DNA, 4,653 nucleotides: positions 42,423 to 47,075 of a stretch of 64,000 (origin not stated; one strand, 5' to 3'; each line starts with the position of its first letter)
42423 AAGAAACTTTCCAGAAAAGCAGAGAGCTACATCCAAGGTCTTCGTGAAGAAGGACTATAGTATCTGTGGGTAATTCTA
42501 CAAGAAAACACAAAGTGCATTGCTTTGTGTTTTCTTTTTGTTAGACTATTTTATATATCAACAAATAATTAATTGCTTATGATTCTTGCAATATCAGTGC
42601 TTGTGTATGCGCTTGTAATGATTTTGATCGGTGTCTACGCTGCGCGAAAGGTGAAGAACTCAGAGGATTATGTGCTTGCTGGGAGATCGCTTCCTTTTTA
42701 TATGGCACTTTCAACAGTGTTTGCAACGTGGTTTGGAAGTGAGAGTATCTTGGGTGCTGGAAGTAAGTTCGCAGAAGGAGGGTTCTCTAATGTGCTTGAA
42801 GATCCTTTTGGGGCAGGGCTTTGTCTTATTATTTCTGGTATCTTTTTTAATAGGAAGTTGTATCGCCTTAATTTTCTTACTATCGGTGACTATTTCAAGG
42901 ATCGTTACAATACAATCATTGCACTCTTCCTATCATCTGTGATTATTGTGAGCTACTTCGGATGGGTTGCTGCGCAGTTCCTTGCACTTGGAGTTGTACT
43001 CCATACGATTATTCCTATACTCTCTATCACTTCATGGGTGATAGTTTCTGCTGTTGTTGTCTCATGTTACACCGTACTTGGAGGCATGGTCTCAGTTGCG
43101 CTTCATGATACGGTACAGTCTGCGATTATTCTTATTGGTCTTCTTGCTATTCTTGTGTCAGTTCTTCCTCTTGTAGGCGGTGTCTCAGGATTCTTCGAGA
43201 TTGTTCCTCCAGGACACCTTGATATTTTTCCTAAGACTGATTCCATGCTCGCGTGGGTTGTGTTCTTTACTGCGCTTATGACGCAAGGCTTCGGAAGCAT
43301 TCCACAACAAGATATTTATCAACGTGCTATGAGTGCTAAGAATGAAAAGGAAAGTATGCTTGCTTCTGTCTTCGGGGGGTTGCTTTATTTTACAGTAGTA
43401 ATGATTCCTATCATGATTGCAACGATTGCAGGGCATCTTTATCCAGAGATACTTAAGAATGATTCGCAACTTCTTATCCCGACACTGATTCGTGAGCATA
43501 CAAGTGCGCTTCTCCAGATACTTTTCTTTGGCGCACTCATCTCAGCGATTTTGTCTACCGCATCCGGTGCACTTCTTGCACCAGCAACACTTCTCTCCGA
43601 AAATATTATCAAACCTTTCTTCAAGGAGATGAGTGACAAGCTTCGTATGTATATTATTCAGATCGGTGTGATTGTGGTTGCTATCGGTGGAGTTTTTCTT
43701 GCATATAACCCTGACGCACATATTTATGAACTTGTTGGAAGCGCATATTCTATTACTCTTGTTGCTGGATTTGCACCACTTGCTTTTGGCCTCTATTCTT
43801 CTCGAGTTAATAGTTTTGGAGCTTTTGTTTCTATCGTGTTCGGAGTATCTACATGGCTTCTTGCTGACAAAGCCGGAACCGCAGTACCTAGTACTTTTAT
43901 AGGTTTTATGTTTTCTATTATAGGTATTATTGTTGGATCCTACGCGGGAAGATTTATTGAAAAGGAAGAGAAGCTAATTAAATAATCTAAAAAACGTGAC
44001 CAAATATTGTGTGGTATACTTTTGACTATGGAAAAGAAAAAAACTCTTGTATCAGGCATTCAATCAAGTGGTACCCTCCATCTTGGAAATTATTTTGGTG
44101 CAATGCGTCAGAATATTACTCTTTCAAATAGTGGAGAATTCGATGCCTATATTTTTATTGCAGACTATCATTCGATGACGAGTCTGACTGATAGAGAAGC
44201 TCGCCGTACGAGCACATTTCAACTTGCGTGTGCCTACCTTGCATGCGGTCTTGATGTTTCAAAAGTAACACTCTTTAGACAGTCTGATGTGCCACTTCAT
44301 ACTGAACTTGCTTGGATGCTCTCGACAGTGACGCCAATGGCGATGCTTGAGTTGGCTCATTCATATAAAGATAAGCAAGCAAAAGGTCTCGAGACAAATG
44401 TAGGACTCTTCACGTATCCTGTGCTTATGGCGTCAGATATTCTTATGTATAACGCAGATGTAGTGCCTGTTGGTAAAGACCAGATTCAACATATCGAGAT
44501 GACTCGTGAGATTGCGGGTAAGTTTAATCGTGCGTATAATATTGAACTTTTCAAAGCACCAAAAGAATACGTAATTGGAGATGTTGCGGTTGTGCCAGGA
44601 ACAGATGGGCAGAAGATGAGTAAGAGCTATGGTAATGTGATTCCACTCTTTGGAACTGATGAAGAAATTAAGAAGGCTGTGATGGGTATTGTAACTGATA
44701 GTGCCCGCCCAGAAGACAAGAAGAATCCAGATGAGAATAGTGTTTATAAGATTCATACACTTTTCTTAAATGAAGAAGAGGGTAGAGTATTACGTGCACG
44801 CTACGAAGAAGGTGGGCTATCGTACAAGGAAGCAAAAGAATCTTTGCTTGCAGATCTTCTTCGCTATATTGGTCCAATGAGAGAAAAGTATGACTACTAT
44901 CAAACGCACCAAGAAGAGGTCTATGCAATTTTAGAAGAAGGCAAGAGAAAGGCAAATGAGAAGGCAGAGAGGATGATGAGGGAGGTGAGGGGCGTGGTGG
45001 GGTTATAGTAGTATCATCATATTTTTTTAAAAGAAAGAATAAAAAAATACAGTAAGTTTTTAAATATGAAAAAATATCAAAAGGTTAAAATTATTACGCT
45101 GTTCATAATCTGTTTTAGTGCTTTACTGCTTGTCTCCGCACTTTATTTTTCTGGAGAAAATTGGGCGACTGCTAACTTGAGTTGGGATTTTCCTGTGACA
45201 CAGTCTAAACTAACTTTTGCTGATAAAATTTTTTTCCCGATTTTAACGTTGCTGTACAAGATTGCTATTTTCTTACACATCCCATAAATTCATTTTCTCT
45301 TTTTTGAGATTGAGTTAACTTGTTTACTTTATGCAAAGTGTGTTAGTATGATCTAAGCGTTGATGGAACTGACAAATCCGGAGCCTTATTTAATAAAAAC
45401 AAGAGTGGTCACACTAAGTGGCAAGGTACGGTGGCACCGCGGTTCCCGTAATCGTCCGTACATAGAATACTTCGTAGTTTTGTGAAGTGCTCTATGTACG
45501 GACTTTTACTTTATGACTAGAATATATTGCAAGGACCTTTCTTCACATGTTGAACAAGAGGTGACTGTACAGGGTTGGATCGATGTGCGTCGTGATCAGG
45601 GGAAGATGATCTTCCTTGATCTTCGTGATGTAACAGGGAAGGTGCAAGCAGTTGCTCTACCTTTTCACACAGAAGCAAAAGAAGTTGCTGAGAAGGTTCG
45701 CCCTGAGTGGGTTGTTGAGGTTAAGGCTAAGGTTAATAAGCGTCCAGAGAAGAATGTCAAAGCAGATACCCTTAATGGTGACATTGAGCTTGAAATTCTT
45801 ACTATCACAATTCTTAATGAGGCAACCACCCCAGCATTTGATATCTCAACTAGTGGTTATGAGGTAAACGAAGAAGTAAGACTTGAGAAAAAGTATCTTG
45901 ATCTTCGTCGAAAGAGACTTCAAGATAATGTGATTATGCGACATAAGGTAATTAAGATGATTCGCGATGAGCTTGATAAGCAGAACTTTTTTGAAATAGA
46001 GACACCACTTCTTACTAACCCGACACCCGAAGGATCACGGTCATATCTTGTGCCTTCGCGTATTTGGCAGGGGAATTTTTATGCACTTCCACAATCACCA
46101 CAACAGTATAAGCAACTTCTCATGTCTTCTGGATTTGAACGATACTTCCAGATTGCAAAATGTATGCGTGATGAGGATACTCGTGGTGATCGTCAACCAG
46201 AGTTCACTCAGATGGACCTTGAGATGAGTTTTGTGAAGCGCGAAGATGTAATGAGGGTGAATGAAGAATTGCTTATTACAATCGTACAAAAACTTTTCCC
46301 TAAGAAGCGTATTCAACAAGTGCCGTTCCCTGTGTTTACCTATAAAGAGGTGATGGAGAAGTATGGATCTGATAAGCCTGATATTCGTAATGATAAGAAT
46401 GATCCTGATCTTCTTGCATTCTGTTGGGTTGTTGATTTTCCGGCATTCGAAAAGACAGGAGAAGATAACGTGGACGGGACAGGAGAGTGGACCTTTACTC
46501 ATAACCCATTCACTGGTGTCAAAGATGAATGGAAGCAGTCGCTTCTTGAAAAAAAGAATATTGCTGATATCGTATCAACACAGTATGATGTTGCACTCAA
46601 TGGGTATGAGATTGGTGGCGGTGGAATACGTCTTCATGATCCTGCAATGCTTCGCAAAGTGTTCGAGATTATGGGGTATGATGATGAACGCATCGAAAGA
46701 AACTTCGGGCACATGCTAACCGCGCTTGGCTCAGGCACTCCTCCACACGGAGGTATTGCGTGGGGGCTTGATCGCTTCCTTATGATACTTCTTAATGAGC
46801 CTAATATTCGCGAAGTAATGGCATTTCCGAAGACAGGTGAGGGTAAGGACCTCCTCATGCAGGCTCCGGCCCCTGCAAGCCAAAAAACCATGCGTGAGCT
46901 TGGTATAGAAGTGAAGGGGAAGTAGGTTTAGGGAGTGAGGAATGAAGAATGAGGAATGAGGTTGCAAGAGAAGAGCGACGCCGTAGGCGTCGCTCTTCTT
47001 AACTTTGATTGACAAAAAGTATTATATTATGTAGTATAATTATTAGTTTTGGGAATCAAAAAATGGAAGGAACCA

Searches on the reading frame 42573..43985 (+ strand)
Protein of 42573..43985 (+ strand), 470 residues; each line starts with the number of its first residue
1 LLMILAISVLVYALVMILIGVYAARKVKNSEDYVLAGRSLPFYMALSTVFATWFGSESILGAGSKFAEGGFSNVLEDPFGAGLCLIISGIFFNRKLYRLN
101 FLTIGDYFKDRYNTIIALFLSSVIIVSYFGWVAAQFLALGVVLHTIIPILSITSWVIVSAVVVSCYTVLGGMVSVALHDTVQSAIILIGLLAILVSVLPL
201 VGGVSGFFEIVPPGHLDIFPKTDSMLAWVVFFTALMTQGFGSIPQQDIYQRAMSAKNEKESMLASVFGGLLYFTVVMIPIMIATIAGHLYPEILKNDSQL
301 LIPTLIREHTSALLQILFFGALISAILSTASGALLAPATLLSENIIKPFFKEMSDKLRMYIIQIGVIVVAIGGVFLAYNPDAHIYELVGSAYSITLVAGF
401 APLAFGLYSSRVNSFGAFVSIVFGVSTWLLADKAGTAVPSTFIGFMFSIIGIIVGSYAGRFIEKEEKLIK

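Call 77: search_protein_families(library=pfam, proteins=[window:42573-43985:+], max_evalue=0.00001)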
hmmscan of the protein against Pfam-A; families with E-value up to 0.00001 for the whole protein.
window:42573-43985:+ (470 aa): 1 family
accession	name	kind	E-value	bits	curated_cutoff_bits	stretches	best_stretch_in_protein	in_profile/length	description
PF00474.23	SSF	-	4.8e-42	144.7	22.8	1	33-424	1-406/406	Sodium:solute symporter family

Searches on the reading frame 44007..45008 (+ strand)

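Call 28: search_protein_families(library=pfam, proteins=[window:44007-45008:+], max_evalue=0.001)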
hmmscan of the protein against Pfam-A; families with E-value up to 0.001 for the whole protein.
window:44007-45008:+ (333 aa): 1 family
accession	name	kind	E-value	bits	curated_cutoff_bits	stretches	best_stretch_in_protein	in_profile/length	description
PF00579.31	tRNA-synt_1b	-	1.1e-56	192.8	21.1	1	10-280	4-283/292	tRNA synthetases class I (W and Y)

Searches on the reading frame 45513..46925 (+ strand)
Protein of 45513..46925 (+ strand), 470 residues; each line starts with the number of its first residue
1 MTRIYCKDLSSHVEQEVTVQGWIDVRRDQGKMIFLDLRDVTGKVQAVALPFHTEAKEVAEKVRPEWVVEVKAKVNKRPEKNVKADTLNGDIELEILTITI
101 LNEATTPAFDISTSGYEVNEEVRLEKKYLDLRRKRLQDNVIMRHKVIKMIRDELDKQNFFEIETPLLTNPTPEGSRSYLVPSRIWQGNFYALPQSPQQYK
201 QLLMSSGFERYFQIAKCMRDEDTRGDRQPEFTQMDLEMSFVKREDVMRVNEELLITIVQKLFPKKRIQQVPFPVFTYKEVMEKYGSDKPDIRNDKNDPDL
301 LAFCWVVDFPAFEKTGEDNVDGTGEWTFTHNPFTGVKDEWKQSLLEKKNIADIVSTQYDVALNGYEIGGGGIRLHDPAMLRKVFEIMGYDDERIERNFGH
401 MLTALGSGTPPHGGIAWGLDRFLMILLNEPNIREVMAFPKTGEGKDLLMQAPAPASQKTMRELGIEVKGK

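Call 77: search_protein_families(library=pfam, proteins=[window:45513-46925:+], max_evalue=0.00001)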
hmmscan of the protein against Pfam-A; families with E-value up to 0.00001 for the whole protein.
window:45513-46925:+ (470 aa): 2 families
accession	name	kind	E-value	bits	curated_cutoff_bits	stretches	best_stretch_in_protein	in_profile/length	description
PF00152.25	tRNA-synt_2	-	5.4e-109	364.4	25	1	119-441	1-307/308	tRNA synthetases class II (D, K and N)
PF01336.31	tRNA_anti-codon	-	1.8e-16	60.3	27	1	17-101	1-75/75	OB-fold nucleic acid binding domain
